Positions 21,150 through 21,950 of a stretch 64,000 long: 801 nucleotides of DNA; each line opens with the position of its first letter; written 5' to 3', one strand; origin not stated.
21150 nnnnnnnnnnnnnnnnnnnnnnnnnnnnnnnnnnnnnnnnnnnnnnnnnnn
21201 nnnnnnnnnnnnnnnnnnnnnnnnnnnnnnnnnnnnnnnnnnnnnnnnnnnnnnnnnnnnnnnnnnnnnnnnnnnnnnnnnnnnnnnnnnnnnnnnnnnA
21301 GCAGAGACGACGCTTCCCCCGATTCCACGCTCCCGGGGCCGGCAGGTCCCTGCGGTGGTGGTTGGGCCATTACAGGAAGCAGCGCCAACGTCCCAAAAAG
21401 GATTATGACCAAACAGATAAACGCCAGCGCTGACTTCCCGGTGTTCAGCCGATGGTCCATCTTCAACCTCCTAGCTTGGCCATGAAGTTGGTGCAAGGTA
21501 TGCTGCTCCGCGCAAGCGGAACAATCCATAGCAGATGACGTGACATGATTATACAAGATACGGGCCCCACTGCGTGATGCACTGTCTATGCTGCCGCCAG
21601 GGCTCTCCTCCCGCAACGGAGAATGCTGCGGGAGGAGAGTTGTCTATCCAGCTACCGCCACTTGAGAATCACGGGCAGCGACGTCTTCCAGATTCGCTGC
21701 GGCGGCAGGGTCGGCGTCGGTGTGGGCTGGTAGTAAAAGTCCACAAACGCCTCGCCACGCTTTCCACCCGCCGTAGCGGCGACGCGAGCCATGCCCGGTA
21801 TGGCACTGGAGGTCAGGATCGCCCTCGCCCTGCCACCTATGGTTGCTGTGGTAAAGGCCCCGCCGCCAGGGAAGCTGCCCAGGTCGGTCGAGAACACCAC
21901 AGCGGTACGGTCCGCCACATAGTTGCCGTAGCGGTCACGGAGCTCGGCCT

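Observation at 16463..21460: Second giant (1,666-aa) protein built from the same parts as the 4,300-aa protein; gene pair separated by a hairpin-containing 190-nt spacer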

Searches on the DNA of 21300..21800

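Call 81: search_rna_families(source=window, start=21300, end=21800, threshold=evalue, max_evalue=1)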
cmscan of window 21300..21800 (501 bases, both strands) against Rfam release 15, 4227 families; matches with E-value up to 1: 3.
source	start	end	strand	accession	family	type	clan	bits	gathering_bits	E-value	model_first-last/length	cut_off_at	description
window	21601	21641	+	RF01009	mir-M7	Gene; miRNA;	-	20.6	91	0.074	1-67/67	no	mir-M7 microRNA precursor family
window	21585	21692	+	RF01752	psaA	Cis-reg;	-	13.3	50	0.96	1-197/197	no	psaA RNA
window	21673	21781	+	RF02648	Cis90_sRNA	Gene; sRNA;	-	13.1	50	0.68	1-237/237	no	Ruegeria cis90 sRNA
